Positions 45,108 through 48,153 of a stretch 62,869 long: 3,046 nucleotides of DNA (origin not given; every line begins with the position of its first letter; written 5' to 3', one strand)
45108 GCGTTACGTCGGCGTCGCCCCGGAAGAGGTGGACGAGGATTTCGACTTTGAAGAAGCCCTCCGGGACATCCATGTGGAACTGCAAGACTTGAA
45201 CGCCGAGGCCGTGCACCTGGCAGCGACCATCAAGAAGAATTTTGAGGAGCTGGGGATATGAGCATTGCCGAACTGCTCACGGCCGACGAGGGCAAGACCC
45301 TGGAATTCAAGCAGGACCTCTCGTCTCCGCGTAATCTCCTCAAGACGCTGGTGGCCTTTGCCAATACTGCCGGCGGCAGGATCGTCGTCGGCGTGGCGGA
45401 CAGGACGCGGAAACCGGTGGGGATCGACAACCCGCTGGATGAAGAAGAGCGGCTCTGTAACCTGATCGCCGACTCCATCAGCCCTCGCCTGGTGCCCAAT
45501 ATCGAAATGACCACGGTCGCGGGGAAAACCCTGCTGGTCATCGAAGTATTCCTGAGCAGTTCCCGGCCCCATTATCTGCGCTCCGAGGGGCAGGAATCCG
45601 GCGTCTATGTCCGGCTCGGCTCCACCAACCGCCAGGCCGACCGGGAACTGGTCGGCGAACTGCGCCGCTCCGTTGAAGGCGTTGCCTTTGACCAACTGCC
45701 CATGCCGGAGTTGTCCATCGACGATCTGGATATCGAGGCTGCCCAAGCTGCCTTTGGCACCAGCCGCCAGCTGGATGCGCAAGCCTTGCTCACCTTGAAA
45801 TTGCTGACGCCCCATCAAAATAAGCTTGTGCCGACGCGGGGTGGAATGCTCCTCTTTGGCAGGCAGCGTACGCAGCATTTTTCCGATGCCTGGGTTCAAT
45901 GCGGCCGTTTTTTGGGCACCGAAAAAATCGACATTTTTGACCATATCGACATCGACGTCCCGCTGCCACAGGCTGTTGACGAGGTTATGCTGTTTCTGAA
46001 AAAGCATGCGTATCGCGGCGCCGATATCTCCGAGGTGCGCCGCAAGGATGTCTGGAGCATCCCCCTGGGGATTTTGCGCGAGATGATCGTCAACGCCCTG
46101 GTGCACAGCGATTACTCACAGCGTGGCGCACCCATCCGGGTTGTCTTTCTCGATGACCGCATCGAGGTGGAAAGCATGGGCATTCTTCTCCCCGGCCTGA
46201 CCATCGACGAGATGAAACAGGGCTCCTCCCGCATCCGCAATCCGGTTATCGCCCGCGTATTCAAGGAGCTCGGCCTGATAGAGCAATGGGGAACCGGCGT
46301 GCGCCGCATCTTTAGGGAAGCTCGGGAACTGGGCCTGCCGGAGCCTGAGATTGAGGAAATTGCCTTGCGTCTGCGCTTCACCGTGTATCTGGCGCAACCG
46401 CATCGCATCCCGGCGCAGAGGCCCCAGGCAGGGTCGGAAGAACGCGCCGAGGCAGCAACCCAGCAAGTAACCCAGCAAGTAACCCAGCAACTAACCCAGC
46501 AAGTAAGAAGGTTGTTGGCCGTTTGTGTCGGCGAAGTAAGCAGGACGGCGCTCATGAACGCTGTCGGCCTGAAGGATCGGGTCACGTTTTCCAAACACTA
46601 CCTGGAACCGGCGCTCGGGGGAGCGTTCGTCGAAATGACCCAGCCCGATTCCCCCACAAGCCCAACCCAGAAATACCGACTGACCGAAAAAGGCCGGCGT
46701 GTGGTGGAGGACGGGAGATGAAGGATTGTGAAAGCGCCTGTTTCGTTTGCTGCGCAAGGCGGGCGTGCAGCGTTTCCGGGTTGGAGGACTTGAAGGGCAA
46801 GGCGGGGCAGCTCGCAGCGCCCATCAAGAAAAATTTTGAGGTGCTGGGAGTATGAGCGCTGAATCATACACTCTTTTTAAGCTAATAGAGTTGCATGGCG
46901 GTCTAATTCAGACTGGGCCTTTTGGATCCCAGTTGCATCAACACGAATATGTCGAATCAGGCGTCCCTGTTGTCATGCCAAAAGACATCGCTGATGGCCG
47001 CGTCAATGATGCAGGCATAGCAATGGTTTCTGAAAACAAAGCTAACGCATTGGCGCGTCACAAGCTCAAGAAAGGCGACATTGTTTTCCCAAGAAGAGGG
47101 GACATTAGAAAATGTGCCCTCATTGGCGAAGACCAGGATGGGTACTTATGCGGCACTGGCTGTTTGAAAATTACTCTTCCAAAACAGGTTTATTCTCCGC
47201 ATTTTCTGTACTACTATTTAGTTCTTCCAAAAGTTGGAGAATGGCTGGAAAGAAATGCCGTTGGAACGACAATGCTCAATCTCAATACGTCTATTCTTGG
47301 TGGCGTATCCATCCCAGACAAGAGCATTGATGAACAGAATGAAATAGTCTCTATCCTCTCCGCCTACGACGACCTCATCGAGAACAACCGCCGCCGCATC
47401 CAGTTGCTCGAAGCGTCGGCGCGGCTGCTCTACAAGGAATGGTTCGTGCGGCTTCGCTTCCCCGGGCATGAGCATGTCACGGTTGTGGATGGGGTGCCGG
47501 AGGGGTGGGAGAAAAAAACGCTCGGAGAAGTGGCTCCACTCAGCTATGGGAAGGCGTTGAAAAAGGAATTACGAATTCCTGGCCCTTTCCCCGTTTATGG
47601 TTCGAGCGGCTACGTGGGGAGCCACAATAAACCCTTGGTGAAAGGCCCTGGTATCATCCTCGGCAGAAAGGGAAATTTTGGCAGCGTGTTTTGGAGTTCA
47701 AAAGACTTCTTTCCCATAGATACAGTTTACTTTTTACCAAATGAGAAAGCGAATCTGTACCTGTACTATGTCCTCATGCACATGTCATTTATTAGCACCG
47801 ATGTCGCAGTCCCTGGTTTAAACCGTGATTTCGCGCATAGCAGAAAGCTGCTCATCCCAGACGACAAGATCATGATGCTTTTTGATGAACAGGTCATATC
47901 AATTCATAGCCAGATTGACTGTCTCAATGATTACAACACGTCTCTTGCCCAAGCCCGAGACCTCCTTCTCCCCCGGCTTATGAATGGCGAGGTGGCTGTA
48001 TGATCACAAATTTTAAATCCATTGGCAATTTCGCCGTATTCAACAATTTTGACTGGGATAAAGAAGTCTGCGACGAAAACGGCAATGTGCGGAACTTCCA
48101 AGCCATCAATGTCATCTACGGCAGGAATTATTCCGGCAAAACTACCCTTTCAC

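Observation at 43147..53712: Five-gene Type I R-M operon carrying two embedded non-R-M genes: candidate layered defence module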

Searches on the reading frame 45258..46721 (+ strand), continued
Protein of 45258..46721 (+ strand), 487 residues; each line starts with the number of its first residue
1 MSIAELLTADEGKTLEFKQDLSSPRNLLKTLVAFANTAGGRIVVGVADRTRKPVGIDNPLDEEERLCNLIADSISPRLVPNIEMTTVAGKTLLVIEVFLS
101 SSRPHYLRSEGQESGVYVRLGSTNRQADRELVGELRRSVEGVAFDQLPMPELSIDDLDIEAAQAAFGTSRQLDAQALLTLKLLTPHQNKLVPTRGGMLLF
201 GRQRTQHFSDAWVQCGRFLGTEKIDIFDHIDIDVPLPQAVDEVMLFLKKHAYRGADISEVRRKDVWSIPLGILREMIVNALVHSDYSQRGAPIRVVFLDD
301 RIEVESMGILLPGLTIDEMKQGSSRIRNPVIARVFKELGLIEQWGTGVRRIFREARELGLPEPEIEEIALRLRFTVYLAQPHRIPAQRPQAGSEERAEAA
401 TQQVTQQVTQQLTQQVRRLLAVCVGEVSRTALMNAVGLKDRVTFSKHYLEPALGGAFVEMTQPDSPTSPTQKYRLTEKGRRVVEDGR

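Call 58: search_protein_families(library=pfam, proteins=[L130:9341-12997:+], max_evalue=0.001)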
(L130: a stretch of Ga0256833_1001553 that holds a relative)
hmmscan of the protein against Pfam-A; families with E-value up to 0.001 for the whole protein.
L130:9341-12997:+ (1219 aa): 0 families

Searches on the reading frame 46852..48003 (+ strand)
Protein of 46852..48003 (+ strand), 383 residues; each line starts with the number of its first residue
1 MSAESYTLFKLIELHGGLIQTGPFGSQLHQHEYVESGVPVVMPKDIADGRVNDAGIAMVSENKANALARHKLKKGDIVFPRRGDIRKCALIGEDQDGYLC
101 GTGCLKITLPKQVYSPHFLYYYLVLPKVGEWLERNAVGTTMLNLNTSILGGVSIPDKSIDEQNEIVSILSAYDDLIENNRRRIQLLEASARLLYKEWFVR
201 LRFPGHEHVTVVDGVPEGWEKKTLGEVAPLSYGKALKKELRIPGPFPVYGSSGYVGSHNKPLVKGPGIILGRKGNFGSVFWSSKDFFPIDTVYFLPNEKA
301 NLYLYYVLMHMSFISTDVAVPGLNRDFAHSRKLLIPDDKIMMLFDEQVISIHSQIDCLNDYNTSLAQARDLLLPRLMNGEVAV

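Call 3: search_protein_families(library=pfam, proteins=[window:46852-48003:+], max_evalue=0.01)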
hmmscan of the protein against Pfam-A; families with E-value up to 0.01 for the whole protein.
window:46852-48003:+ (383 aa): 1 family
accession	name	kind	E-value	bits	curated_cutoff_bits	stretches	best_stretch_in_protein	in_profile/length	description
PF01420.25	Methylase_S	-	7.7e-26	91.7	22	2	70-187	55-167/168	Type I restriction modification DNA specificity domain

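Call 4: search_protein_families(library=padloc, proteins=[window:46852-48003:+], max_evalue=0.01)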
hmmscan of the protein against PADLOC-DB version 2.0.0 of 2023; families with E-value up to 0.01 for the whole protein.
window:46852-48003:+ (383 aa): 111 families (the best 25 are shown)
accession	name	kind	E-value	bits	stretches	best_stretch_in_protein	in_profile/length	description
PDLC03068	Specificity_I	-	7.2e-74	247.3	1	24-383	19-397/403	Type I specificity subunit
PDLC03086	Specificity_I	-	3.1e-63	212.3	2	4-199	4-200/458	Type I specificity subunit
PDLC03092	Specificity_I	-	1.5e-54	183.8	2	106-238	96-226/397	Type I specificity subunit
PDLC03099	Specificity_I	-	5.5e-53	178.5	3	66-224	43-206/405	Type I specificity subunit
PDLC03089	Specificity_I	-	1.5e-52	177.2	2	18-199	18-195/446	Type I specificity subunit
PDLC03112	Specificity_I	-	4.9e-43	145.9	1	17-381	13-375/378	Type I specificity subunit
PDLC03168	Specificity_I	-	1.2e-42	145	2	9-199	8-192/459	Type I specificity subunit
PDLC03172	Specificity_I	-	1e-41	141.4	2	29-235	23-237/431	Type I specificity subunit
PDLC03163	Specificity_I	-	1.2e-39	134.7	2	33-235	31-240/434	Type I specificity subunit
PDLC03071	Specificity_I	-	9.7e-36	121.7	1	18-171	231-383/420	Type I specificity subunit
PDLC03063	Specificity_I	-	2.4e-34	117.1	3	218-338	3-127/369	Type I specificity subunit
PDLC03032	MTase_I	-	8.6e-34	114.7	1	19-176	816-972/1001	Type I methyltransferase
PDLC03164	Specificity_I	-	9.9e-33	112.1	1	61-382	52-395/409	Type I specificity subunit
PDLC03054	Specificity_I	-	1.7e-32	110.4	2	214-337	4-131/401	Type I specificity subunit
PDLC03066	Specificity_I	-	1e-30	104.9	1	33-382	40-433/441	Type I specificity subunit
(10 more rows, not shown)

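Call 5: search_protein_families(library=ncbifam, proteins=[window:46852-48003:+], max_evalue=0.01)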
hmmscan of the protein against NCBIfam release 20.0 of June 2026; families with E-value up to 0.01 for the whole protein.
window:46852-48003:+ (383 aa): 2 families
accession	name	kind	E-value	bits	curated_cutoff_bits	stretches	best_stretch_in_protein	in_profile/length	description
NF047740.1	antiphage_MADS5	equivalog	5.3e-08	32.1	400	1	26-172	292-438/461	methylation-associated defense system restriction endonuclease subunit S MAD5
NF007278.0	PRK09737.1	equivalog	5e-07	28.8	662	1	39-178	249-394/461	type I restriction-modification system specificity subunit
